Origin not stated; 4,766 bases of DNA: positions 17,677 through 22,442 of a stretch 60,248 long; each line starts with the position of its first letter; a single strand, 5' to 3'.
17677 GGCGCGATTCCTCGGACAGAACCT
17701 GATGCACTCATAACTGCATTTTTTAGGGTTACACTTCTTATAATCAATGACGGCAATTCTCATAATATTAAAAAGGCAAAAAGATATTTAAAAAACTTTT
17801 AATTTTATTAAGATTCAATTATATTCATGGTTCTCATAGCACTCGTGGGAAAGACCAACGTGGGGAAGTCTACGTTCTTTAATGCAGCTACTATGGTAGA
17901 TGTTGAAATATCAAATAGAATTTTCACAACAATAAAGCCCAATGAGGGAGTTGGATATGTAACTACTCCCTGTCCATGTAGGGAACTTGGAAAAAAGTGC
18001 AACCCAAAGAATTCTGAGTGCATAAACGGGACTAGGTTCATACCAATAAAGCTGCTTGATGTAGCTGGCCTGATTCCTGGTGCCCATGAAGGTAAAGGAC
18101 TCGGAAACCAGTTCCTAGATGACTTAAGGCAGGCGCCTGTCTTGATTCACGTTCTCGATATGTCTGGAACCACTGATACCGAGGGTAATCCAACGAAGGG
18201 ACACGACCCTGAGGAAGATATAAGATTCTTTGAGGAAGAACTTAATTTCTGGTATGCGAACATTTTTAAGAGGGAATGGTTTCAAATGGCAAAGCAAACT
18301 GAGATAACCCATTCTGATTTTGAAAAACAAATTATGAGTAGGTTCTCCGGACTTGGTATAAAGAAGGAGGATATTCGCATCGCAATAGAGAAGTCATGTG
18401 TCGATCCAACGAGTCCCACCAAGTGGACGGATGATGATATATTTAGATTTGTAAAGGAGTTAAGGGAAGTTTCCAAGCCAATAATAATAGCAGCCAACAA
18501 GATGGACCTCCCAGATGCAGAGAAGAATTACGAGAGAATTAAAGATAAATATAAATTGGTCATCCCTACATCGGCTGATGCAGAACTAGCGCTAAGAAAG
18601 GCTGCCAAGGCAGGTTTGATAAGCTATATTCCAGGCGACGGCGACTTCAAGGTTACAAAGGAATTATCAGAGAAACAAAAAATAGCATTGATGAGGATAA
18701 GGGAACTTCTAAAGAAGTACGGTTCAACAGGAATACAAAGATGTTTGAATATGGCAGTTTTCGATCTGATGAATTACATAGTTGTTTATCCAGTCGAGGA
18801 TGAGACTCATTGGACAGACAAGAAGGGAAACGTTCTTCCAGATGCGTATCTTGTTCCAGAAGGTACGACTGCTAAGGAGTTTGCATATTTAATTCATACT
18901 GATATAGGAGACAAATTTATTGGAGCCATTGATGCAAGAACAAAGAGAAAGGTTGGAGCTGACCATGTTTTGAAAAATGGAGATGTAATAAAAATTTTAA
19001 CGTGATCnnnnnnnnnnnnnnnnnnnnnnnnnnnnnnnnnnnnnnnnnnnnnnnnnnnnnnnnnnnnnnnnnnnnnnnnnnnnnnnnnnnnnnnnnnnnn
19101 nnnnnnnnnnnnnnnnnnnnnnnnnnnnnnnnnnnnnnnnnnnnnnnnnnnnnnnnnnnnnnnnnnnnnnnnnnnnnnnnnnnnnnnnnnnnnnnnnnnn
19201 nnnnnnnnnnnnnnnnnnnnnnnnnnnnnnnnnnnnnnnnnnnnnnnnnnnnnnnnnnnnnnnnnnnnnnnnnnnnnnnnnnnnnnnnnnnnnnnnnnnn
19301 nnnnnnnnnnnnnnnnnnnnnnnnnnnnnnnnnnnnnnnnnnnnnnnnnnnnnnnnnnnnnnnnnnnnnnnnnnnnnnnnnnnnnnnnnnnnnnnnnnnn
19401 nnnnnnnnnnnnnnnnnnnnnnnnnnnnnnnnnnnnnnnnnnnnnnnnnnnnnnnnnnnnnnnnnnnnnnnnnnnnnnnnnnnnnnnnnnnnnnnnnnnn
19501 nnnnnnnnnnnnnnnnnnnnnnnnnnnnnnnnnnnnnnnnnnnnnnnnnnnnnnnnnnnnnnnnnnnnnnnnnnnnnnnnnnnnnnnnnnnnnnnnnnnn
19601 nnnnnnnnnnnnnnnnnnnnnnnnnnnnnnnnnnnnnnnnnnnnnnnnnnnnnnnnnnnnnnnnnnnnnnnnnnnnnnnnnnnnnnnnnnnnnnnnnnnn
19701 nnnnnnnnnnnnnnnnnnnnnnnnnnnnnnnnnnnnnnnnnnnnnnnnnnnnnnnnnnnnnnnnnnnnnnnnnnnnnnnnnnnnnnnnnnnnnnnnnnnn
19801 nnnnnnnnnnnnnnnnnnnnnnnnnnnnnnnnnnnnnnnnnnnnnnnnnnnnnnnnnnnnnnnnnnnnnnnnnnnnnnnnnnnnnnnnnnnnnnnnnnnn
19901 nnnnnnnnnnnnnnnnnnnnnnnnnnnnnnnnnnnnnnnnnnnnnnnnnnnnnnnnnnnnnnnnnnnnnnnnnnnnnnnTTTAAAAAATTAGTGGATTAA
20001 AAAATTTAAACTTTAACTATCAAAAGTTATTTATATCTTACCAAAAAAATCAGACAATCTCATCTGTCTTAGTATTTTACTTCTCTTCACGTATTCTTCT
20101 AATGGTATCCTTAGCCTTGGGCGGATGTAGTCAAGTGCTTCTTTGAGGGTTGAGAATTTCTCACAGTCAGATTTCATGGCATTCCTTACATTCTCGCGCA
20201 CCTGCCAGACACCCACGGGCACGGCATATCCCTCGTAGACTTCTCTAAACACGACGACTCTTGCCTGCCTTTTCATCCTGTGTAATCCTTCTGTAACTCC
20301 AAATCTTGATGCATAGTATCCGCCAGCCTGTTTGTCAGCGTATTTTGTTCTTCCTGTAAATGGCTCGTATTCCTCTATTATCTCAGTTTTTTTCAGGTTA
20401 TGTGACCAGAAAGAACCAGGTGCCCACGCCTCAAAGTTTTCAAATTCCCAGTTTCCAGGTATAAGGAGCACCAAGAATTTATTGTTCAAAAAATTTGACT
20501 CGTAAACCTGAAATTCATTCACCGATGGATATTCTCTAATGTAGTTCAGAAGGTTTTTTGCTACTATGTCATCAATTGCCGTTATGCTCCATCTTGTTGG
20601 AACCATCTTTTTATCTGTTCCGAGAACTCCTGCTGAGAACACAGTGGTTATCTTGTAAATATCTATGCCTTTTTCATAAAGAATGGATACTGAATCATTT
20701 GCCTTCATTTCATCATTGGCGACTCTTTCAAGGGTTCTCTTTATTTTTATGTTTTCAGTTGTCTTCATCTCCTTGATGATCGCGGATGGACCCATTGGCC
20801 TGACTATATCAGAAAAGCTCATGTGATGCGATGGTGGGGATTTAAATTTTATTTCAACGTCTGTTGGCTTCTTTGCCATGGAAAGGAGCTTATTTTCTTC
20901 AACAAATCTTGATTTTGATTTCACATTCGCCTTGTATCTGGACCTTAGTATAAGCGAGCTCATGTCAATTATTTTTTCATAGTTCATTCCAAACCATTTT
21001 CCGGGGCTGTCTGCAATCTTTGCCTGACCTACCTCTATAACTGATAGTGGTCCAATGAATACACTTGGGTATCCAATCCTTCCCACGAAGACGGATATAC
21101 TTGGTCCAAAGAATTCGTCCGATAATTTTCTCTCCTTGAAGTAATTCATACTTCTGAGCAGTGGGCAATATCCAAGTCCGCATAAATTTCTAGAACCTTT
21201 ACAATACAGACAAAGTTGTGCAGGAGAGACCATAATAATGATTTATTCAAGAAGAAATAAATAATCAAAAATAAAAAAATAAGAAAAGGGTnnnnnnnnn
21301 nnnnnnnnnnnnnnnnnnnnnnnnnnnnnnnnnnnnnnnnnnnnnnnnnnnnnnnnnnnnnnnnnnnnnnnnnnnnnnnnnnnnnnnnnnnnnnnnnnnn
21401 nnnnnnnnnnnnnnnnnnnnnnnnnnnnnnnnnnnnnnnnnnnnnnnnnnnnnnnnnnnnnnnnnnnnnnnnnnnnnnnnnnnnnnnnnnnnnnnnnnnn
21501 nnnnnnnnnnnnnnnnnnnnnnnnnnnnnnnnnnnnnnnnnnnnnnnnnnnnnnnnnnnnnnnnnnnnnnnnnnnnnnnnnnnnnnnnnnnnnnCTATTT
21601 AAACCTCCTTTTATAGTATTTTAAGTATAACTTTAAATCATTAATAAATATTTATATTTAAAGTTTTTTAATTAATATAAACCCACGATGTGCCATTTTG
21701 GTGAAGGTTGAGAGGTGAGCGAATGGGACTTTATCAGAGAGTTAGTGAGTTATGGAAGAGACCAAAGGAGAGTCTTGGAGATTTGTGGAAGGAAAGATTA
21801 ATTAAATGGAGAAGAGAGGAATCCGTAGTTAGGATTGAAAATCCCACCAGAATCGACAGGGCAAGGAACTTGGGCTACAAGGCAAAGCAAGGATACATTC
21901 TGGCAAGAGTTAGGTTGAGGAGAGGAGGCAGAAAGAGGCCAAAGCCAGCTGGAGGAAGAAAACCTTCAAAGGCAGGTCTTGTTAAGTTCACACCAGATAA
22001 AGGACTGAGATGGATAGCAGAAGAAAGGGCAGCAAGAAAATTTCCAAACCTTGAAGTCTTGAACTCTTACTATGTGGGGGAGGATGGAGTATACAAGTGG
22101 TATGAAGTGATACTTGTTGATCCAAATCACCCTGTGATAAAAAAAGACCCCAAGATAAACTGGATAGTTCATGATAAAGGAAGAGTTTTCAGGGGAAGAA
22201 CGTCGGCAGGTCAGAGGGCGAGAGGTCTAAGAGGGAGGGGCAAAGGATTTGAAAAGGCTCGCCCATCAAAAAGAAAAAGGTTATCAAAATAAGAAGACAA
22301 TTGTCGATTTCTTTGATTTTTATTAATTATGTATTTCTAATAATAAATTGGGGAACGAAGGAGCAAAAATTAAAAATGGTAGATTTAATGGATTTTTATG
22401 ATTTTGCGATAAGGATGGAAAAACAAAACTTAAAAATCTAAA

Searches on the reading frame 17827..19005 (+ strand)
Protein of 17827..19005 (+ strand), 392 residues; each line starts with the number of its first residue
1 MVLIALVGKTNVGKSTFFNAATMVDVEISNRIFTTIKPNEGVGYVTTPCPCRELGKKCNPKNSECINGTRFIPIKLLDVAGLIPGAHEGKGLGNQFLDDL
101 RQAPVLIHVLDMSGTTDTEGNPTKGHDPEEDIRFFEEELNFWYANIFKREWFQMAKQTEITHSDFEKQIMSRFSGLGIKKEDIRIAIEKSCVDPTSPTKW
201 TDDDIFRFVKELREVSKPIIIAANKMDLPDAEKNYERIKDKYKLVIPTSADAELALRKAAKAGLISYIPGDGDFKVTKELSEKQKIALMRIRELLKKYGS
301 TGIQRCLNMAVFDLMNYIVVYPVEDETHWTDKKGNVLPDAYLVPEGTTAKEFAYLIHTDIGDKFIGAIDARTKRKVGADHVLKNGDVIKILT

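Call 70: search_protein_families(library=pfam, proteins=[window:17827-19005:+], max_evalue=0.00001)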
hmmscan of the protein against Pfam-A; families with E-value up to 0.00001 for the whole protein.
window:17827-19005:+ (392 aa): 4 families
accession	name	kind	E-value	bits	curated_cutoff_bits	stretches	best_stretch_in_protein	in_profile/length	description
PF08438.16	YGR210-like_G4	-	9.4e-41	139.1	24.7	1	222-325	1-108/108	Obg-like GTPase YGR210-like, G4 motif-containing domain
PF01926.29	MMR_HSR1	-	3.9e-17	62.8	21.9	1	4-116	2-86/113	50S ribosome-binding GTPase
PF02824.27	TGS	-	1.9e-16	60.2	22.2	1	335-392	3-60/60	TGS domain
PF02421.24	FeoB_N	-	2.7e-06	27.4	27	0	4-41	3-40/156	Ferrous iron transport protein B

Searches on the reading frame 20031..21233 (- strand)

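Call 11: search_protein_families(library=pfam, proteins=[window:20031-21233:-])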
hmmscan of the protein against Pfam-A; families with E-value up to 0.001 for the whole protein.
window:20031-21233:- (400 aa): 2 families
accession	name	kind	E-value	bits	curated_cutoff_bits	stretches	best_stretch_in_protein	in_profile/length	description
PF04894.17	Nre_N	-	4.7e-86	289.4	25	1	17-277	1-270/270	Archaeal Nre, N-terminal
PF04895.17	Nre_C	-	4.7e-37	126.7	27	1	291-392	2-102/110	Archaeal Nre, C-terminal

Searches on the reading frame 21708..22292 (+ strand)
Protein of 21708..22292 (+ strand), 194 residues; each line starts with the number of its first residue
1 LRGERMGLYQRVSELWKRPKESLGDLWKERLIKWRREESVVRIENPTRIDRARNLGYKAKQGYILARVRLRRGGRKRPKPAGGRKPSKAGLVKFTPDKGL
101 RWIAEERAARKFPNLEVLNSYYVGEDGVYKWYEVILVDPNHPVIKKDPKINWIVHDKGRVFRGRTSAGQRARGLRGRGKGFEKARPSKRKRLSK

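Call 73: search_protein_families(library=pfam, proteins=[window:21708-22292:+], max_evalue=0.0001)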
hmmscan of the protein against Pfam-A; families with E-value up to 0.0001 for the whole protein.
window:21708-22292:+ (194 aa): 1 family
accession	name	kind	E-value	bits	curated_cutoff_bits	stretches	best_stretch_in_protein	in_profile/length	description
PF00827.22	Ribosomal_L15e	-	4.3e-77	258.6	27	1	7-190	1-190/191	Ribosomal L15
